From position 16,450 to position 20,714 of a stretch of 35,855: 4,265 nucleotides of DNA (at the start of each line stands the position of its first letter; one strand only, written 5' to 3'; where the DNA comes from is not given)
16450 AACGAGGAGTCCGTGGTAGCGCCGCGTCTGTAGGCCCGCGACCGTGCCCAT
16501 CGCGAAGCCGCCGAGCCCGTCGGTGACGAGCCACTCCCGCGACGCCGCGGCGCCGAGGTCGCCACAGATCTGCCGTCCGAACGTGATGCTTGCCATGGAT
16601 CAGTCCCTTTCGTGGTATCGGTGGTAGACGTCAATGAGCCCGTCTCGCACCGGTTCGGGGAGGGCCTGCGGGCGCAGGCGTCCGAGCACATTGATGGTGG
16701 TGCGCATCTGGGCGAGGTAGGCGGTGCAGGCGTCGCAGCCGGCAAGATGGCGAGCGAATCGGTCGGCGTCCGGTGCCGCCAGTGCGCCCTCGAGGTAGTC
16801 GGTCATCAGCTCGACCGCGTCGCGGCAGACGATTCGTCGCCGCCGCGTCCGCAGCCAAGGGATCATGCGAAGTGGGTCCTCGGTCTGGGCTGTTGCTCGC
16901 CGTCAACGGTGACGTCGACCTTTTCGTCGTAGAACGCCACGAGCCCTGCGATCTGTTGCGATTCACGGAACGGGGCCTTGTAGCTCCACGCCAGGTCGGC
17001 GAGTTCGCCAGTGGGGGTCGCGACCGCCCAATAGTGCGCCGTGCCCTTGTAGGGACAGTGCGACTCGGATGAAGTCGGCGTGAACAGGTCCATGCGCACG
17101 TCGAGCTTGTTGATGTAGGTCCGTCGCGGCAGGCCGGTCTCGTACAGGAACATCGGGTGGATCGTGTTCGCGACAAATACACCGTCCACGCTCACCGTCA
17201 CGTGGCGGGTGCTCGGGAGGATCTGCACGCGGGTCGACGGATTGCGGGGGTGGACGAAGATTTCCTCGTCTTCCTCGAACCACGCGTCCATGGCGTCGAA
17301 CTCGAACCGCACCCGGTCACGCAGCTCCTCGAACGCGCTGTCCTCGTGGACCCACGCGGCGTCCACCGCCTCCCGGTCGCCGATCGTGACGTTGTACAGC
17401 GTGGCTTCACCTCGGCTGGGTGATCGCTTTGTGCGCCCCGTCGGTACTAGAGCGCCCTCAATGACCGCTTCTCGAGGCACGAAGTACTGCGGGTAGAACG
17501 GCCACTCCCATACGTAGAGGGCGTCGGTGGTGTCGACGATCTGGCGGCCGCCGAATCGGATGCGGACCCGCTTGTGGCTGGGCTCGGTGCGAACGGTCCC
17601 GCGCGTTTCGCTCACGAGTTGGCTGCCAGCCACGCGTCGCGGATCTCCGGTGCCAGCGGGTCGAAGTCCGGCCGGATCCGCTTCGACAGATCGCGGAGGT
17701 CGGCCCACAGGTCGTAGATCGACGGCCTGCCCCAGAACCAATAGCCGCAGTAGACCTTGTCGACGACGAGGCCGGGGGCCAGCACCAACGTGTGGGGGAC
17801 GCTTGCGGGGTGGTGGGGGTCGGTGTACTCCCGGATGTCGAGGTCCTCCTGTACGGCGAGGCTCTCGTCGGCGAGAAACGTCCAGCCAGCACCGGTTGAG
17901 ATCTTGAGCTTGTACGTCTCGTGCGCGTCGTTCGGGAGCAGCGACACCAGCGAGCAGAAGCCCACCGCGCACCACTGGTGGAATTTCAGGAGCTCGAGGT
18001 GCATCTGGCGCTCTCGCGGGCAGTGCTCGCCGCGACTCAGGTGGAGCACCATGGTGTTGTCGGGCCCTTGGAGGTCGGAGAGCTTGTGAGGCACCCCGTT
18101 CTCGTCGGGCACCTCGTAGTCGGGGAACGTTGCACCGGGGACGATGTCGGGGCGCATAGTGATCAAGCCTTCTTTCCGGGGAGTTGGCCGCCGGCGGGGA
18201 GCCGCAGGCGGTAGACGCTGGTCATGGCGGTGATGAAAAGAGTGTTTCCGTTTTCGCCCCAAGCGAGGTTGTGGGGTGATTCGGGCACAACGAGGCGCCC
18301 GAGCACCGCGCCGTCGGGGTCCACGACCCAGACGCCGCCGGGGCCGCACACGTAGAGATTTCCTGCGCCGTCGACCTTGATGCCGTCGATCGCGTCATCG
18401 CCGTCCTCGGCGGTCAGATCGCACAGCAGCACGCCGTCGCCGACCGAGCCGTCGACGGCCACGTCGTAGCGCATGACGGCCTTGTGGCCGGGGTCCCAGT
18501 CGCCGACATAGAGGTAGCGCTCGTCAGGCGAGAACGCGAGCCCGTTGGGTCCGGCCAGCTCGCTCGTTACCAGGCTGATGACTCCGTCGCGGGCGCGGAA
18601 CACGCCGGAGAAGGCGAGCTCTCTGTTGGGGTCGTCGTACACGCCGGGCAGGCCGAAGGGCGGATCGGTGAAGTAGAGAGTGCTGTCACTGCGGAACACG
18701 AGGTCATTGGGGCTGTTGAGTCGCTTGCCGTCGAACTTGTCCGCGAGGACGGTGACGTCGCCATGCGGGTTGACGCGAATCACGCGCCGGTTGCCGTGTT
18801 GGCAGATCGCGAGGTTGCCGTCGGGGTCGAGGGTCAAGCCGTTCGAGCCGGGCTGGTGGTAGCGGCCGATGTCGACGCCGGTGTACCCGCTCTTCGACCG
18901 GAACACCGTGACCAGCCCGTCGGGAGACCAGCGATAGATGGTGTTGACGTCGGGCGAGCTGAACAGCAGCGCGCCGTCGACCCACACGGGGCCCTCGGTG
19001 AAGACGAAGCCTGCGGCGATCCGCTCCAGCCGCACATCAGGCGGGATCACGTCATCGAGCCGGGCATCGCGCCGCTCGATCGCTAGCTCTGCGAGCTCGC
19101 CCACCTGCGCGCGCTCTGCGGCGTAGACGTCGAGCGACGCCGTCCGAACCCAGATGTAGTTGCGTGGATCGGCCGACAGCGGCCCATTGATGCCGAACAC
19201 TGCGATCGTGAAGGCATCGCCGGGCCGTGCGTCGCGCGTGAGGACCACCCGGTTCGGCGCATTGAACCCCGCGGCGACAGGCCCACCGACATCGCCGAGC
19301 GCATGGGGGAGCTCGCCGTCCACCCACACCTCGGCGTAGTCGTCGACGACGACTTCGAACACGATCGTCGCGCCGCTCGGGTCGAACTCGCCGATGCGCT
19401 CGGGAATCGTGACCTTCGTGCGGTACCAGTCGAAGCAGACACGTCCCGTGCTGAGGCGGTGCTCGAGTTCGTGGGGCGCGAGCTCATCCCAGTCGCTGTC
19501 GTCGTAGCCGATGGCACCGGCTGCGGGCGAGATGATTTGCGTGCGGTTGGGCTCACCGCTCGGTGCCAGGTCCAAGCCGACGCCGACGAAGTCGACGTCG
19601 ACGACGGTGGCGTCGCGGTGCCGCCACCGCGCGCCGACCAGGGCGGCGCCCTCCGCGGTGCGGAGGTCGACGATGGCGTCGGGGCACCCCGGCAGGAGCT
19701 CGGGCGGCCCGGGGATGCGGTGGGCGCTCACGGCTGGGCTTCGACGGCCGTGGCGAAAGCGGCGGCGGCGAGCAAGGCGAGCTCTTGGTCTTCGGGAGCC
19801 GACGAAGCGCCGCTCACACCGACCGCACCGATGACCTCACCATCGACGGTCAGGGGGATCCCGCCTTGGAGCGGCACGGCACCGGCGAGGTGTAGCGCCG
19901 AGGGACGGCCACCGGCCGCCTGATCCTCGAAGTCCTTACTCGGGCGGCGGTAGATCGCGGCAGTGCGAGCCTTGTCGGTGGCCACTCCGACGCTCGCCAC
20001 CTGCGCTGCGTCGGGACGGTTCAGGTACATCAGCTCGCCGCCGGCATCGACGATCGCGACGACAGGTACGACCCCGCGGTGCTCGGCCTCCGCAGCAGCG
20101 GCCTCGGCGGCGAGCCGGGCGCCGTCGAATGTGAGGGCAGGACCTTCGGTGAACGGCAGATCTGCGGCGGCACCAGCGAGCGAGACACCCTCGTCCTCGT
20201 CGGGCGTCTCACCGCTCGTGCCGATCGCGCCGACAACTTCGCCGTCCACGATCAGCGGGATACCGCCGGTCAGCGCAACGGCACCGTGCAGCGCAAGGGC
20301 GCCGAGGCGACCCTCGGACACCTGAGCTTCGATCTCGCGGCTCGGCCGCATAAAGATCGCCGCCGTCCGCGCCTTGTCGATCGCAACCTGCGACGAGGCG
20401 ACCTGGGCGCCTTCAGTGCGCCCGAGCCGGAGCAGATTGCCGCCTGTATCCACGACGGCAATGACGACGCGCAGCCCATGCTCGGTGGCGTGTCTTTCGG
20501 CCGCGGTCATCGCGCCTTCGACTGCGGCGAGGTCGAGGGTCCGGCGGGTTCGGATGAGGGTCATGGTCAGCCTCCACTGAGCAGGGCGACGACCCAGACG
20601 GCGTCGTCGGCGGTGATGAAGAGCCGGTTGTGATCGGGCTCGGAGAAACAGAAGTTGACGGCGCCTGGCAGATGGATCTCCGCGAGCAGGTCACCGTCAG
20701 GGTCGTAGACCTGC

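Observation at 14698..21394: Sigma-less RsrA-like anti-sigma paralog locked inside a seven-gene lactonase / GlcG / redoxin / DUF427 / debranching-enzyme operon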

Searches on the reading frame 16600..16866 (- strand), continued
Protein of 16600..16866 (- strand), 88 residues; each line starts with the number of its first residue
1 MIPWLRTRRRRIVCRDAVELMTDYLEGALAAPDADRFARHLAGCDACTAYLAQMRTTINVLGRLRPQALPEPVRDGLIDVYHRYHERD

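Call 45: search_solved_structures(query=A1, max_evalue=1, show_alignments=3)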
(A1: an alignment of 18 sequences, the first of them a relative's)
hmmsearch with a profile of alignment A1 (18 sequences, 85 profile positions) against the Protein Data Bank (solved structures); distinct sequences matched with E-value up to 1: 11.
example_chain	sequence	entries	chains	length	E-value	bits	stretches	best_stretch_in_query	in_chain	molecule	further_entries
3hug_B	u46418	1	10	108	4.9e-07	33.1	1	21-68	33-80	PROBABLE CONSERVED MEMBRANE PROTEIN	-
5wuq_C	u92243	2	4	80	2.8e-06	30.7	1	13-70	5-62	Anti-sigma-W factor RsiW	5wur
8rlz_A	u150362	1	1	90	0.0013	22.2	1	19-53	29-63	Antisigma factor DdvA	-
2q1z_B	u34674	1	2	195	0.049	17.1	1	17-48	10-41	Anti-Sigma factor ChrR, transcriptional activator ChrR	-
8rot_B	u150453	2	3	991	0.05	17.1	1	21-53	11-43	CHAT domain-containing protein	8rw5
2z2s_B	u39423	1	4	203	0.053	17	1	17-48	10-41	Anti-Sigma factor ChrR, transcriptional activator ChrR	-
4u77_A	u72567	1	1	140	0.15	15.6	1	20-72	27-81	Centrosome-associated zinc finger protein CP190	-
5eup_A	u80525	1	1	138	0.15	15.6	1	20-72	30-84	Centrosome-associated zinc finger protein CP190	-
6er1_A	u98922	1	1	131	0.15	15.5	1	20-73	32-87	Centrosome-associated zinc finger protein CP190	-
5frf_A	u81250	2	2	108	0.56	13.7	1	9-51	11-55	ANTI-SIGMA FACTOR RSRA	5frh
9o8u_C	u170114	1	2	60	0.75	13.3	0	37-55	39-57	1-methyl alkyl succinate synthase subunit MasC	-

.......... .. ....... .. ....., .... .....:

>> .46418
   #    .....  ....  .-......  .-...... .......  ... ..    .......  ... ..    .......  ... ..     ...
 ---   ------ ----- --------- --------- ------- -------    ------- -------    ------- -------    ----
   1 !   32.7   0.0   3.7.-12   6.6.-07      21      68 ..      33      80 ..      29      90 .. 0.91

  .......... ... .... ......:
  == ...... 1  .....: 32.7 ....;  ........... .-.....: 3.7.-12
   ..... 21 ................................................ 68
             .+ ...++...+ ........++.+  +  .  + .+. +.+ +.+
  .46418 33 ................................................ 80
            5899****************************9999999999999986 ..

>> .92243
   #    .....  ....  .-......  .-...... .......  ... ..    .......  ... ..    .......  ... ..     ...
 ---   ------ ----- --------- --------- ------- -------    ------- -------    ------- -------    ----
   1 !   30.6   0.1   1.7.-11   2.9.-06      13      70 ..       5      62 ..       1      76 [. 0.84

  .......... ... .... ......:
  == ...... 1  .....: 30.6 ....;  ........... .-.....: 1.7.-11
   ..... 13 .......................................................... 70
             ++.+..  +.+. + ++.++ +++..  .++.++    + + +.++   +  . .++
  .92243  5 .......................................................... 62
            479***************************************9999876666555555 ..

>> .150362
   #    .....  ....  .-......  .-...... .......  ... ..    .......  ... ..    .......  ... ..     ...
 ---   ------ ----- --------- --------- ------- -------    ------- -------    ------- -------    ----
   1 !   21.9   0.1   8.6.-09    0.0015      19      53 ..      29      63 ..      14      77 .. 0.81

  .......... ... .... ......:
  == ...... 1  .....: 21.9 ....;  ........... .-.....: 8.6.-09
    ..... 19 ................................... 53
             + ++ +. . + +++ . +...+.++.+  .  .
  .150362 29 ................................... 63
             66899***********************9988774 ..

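Call 61: predict_structure(alignment_id=A1)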
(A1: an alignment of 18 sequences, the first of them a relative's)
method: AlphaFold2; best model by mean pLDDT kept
length: 88 residues; sequences in the alignment: 18
mean_pLDDT: 84.5   pTM: 0.60
mean pLDDT of the five models: 84.5, 83.3, 82.7, 81.7, 81.4
residues with pLDDT >= 90: 43; 70-90: 32; 50-70: 7; < 50: 6
segments of 3 or more residues with pLDDT < 50: 1-3
pLDDT, mean of each block of 10 residues (from residue 1): 50 81 94 95 94 92 84 89 80
secondary structure, 60 per line:
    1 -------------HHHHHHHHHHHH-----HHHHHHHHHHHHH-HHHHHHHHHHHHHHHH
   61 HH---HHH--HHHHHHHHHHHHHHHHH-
elements in order: H14-25 H31-43 H45-62 H71-87

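Call 64: fold_search(model_id=the predicted structure, library=pdb)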
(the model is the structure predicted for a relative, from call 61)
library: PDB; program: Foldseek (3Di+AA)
matches with E <= 10: 16; with E <= 0.001: 0
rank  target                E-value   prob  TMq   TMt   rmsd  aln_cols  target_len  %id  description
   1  3hug_L                1.5e-01  0.96  0.45  0.60   4.2        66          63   26  Crystal structure of Mycobacterium tuberculosis anti-sigma factor RslA in complex with -35 promoter binding domain of  (released 2010-03-02)
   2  3hug_F                1.8e-01  0.97  0.45  0.66   3.3        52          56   29  Crystal structure of Mycobacterium tuberculosis anti-sigma factor RslA in complex with -35 promoter binding domain of  (released 2010-03-02)
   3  3hug_P                2.0e-01  0.94  0.45  0.63   4.2        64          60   26  Crystal structure of Mycobacterium tuberculosis anti-sigma factor RslA in complex with -35 promoter binding domain of  (released 2010-03-02)
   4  5wuq_C                3.5e-01  0.85  0.49  0.61   8.0        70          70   18  Crystal structure of SigW in complex with its anti-sigma RsiW, a zinc binding form (released 2017-03-29)
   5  5wuq_D                3.8e-01  0.89  0.52  0.65   7.9        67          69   19  Crystal structure of SigW in complex with its anti-sigma RsiW, a zinc binding form (released 2017-03-29)
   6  4nqw_B                7.1e-01  0.51  0.42  0.49  11.1        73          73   19  Structure of Mycobacterium tuberculosis extracytoplasmic function sigma factor SigK in complex with the cytosolic doma (released 2014-01-22)
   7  7qep_O5               2.0e+00  0.08  0.23  0.18  13.2        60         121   17  Cryo-EM structure of the ribosome from Encephalitozoon cuniculi (released 2022-02-09)
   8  3itf_A                2.8e+00  0.08  0.25  0.21  12.1        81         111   14  Structural basis for the inhibitory function of the CPXP adaptor protein (released 2011-01-26)
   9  9dt5_D                5.3e+00  0.03  0.21  0.12  14.6        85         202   15  Crystal structure of the engineered sulfonylurea repressor CsR (L4.2-20), bound to chlorsulfuron (released 2025-10-08)
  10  6p7u_D                6.9e+00  0.10  0.22  0.05   6.4        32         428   31  CRYSTAL STRUCTURE OF THE CARBOXYLTRANSFERASE SUBUNIT OF ACC (ACCD6) IN COMPLEX WITH INHIBITOR QUIZALOFOP-P FROM MYCOBA (released 2020-06-10)
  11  8kdb_B                6.9e+00  0.08  0.25  0.32  10.0        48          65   17  Cryo-EM structure of the human parainfluenza virus hPIV3 L-P polymerase in dimeric form (released 2024-04-24)
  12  3qzc_B                6.9e+00  0.03  0.23  0.19  12.4        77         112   18  Structure of the periplasmic stress response protein CpxP (released 2011-03-23)
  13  8fls_R                9.1e+00  0.03  0.22  0.06  11.7        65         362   11  Human PTH1R in complex with Abaloparatide and Gs (released 2023-04-26)
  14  8vc9_E                9.8e+00  0.05  0.25  0.07   9.5        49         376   12  Hybrid response regulator LvrB from Leptospira / phosphorylated REC form (released 2024-12-18)
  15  1om2_MODEL_1_A        9.8e+00  0.02  0.25  0.24  12.3        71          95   22  SOLUTION NMR STRUCTURE OF THE MITOCHONDRIAL PROTEIN IMPORT RECEPTOR TOM20 FROM RAT IN A COMPLEX WITH A PRESEQU (released 2000-02-02)
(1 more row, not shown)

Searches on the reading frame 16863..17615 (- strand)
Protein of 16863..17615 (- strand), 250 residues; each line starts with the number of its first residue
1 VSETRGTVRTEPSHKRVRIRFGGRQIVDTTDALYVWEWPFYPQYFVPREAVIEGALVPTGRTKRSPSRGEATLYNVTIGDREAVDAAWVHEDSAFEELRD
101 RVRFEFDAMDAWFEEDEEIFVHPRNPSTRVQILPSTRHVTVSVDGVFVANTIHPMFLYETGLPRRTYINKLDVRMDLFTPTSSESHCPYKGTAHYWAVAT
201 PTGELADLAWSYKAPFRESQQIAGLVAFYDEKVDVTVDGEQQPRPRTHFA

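Call 4: search_protein_families(library=pfam, proteins=[window:16863-17615:-], max_evalue=0.01)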
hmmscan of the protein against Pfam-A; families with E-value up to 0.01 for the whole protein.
window:16863-17615:- (250 aa): 1 family
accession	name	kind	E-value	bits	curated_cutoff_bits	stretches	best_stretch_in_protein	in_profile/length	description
PF04248.19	NTP_transf_9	-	1.3e-47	160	22.1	2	139-231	1-93/93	Domain of unknown function (DUF427)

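Call 5: search_protein_families(library=ncbifam, proteins=[window:16863-17615:-], max_evalue=0.01)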
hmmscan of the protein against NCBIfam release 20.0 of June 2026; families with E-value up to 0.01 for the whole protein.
window:16863-17615:- (250 aa): 0 families

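Call 56: find_homologous_proteins(query=window:16863-17615:-, max_evalue=1e-30)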
Query window:16863-17615:- (250 aa): 3831 proteins with E <= 1e-30 among 4355 candidates; the best 120 are listed.
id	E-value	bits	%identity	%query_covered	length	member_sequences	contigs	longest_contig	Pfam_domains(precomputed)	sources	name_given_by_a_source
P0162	6.8e-168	575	100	100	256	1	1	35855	PF04248.20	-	-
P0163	4.8e-118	411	73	100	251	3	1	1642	PF04248.20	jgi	jgi:uncharacterized protein (DUF427 family)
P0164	1.0e-116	407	72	100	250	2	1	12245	PF04248.20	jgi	jgi:uncharacterized protein (DUF427 family)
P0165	1.2e-115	403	70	100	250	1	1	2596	PF04248.20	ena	-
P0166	1.5e-115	403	72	100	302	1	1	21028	PF04248.20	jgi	jgi:uncharacterized protein (DUF427 family)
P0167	2.4e-115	403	72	100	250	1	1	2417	PF04248.20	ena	-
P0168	1.0e-113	397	70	100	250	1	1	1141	PF04248.20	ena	-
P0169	2.5e-113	396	74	96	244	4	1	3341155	PF04248.20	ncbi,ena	-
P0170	2.9e-113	396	72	100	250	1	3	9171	PF04248.20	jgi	jgi:uncharacterized protein (DUF427 family)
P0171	3.5e-113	395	70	100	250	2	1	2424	PF04248.20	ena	-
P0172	1.8e-112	393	72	98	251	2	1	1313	PF04248.20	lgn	-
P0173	6.0e-112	391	71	98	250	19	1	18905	PF04248.20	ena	-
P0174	8.4e-112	391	67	100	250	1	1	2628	PF04248.20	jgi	jgi:uncharacterized protein (DUF427 family)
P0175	1.9e-111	390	70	100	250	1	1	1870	PF04248.20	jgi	jgi:uncharacterized protein (DUF427 family)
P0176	3.3e-111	389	70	100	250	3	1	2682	PF04248.20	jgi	jgi:uncharacterized protein (DUF427 family)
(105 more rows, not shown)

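Call 58: find_encoding_contigs(protein=P0169, flank=10000, max_places=2)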
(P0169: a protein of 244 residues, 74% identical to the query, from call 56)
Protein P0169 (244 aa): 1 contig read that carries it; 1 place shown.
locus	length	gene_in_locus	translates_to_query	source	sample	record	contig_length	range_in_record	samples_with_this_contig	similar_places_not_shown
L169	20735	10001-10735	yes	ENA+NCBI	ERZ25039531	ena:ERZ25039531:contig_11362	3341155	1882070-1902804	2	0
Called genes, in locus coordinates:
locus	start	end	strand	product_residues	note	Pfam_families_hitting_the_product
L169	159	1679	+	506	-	PF01425:Amidase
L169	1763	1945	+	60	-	-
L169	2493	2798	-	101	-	PF13683:rve_3, PF13333:rve_2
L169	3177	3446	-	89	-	-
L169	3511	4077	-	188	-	-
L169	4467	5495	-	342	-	PF01636:APH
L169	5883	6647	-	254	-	PF13085:Fer2_3, PF13183:Fer4_8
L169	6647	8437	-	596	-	PF00890:FAD_binding_2, PF03486:HI0933_like (faint), PF07992:Pyr_redox_2 (faint), PF02910:Succ_DH_flav_C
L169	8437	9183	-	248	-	-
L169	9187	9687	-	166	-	-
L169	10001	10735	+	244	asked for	PF04248:NTP_transf_9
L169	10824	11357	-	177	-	PF10604:Polyketide_cyc2, PF03364:Polyketide_cyc (weak)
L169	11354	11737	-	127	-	PF00903:Glyoxalase, PF13669:Glyoxalase_4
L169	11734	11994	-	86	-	-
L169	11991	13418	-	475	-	PF01494:FAD_binding_3, PF21274:Rng_hyd_C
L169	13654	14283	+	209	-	PF00440:TetR_N, PF16859:TetR_C_11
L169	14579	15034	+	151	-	PF12802:MarR_2 (weak)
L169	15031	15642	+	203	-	PF08003:Methyltransf_9 (weak), PF01135:PCMT (weak), PF02353:CMAS (weak), PF13489:Methyltransf_23 (weak), PF13847:Methyltransf_31, PF13649:Methyltransf_25, PF08241:Methyltransf_11, PF08242:Methyltransf_12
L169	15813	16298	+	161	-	PF03992:ABM (weak)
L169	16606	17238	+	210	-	-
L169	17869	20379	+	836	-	PF00665:rve (weak)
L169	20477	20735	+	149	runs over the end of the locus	PF00011:HSP20, PF17886:ArsA_HSP20 (weak)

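Call 59: find_encoding_contigs(protein=P0166, flank=10000, max_places=2)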
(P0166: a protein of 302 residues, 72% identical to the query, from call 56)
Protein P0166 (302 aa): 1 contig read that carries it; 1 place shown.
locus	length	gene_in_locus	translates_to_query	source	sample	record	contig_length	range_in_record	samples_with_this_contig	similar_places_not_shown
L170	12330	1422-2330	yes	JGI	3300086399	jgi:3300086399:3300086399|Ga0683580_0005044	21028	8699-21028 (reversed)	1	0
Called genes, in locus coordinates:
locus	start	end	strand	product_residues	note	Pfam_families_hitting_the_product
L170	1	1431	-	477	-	?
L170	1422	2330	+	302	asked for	PF04248:NTP_transf_9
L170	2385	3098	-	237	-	PF02585:PIG-L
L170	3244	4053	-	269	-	PF00805:Pentapeptide, PF13599:Pentapeptide_4 (weak), PF13576:Pentapeptide_3 (faint), PF12867:DinB_2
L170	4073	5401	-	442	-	PF02771:Acyl-CoA_dh_N, PF02770:Acyl-CoA_dh_M, PF00441:Acyl-CoA_dh_1, PF08028:Acyl-CoA_dh_2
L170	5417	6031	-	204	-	PF00440:TetR_N, PF13305:TetR_C_33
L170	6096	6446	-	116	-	-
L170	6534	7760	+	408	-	PF00266:Aminotran_5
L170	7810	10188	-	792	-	PF03706:LPG_synthase_TM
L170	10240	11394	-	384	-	-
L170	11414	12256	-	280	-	PF00753:Lactamase_B, PF12706:Lactamase_B_2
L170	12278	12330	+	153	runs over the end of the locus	PF01638:HxlR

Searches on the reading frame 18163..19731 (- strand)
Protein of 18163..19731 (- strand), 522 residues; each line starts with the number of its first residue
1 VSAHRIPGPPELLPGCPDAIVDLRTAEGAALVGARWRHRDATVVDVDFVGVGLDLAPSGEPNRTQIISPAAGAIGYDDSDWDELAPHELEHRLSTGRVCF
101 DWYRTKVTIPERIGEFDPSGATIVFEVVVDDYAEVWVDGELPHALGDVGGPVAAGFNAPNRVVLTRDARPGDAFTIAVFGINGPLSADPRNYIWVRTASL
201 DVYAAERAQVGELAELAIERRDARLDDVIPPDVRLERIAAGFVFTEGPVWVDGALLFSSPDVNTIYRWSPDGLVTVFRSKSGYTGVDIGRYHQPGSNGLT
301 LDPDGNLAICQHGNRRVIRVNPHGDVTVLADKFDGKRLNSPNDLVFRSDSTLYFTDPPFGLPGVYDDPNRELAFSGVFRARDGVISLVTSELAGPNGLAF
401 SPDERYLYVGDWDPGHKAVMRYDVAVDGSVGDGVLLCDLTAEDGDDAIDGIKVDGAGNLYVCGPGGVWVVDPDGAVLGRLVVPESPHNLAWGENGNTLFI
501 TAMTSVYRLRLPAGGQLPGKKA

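Call 4: search_protein_families(library=pfam, proteins=[window:18163-19731:-], max_evalue=0.01)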
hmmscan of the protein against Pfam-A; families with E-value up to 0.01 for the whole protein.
window:18163-19731:- (522 aa): 1 family
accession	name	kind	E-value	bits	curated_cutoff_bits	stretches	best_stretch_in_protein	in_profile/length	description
PF08450.18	SGL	-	1.1e-34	120.6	26.3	1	244-503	1-245/246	SMP-30/Gluconolactonase/LRE-like region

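Call 5: search_protein_families(library=ncbifam, proteins=[window:18163-19731:-], max_evalue=0.01)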
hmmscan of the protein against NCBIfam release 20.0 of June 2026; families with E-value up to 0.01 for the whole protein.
window:18163-19731:- (522 aa): 1 family
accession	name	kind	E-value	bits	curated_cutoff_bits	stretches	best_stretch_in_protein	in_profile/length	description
NF033206.1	ScyE_fam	subfamily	4.2e-08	33.1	80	1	297-357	256-320/333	ScyD/ScyE family protein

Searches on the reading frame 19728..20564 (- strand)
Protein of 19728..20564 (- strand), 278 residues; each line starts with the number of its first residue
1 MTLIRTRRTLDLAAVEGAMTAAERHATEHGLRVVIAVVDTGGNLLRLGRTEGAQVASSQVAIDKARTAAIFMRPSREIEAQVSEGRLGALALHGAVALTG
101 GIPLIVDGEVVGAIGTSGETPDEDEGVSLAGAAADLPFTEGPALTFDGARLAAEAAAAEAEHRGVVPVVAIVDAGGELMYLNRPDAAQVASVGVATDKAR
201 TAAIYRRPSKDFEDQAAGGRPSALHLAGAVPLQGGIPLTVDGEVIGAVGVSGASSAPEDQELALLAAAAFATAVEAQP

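Call 4: search_protein_families(library=pfam, proteins=[window:19728-20564:-], max_evalue=0.01)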
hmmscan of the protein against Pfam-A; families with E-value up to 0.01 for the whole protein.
window:19728-20564:- (278 aa): 4 families
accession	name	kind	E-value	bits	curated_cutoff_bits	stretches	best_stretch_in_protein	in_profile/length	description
PF03928.20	HbpS-like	-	3.7e-57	192.3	25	2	10-132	1-127/128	Haem degrading protein HbpS-like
PF13185.12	GAF_2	-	3.1e-06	27.9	28.6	0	234-273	92-134/136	GAF domain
PF01590.32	GAF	-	0.0006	20.8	22.4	0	235-273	92-130/133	GAF domain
PF05651.19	Diacid_rec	-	0.00088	19.4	23.6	0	236-255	75-94/134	Putative sugar diacid recognition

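Call 5: search_protein_families(library=ncbifam, proteins=[window:19728-20564:-], max_evalue=0.01)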
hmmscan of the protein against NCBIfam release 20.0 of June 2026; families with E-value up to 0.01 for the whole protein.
window:19728-20564:- (278 aa): 2 families
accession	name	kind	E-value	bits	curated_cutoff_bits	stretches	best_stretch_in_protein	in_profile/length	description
NF007275.0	PRK09732.1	equivalog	2.6e-34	117.9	246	2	156-271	19-133/134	hypothetical protein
NF002696.0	PRK02487.1-5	equivalog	0.0088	15.4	146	0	233-271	115-153/160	heme-degrading domain-containing protein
